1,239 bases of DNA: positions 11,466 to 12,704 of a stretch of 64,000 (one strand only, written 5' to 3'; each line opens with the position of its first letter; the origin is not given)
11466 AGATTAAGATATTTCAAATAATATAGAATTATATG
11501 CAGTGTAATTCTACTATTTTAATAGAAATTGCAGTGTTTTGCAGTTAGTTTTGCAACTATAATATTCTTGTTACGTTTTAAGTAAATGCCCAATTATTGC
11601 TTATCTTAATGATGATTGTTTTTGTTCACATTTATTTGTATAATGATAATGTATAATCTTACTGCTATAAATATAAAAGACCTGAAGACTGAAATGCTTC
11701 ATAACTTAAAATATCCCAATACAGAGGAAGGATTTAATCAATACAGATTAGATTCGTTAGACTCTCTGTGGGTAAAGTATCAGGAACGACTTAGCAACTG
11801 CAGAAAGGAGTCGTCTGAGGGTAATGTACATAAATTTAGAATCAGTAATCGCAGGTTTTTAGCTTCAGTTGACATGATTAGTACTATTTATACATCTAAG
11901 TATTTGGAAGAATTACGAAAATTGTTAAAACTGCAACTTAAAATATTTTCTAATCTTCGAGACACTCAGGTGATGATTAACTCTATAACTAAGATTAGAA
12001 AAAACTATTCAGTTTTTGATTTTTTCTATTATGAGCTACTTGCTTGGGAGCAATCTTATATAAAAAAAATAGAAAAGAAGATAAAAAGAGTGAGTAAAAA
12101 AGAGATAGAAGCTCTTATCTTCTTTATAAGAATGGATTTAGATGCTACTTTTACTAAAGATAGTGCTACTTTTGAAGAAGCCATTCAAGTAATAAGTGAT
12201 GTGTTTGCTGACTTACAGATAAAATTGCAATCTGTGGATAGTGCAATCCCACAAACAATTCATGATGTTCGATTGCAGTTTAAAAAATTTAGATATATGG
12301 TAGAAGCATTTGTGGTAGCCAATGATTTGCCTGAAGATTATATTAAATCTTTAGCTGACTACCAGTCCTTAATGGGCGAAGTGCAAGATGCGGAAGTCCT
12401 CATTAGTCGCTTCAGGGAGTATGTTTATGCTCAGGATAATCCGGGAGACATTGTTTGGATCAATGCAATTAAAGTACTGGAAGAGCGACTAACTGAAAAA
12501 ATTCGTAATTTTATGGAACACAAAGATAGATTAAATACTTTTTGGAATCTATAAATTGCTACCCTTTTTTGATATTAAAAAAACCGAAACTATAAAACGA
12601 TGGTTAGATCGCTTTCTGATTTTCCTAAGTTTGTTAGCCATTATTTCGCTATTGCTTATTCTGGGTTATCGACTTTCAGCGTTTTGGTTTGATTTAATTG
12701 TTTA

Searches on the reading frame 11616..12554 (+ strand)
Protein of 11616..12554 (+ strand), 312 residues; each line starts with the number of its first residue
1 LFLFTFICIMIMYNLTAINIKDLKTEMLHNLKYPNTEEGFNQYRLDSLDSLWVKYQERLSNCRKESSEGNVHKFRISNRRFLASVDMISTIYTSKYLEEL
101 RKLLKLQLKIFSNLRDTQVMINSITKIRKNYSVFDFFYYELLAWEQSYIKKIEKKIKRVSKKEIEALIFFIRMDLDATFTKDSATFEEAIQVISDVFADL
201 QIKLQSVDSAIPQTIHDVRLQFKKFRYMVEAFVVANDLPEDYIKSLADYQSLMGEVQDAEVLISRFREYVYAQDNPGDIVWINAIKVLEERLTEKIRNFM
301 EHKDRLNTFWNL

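Call 113: search_protein_families(library=pfam, proteins=[window:11616-12554:+], max_evalue=0.001)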
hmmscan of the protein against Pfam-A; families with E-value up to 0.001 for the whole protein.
window:11616-12554:+ (312 aa): 1 family
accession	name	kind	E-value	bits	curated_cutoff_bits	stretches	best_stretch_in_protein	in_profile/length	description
PF05235.19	CHAD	-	3.6e-15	57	25.6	1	60-266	15-227/228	CHAD domain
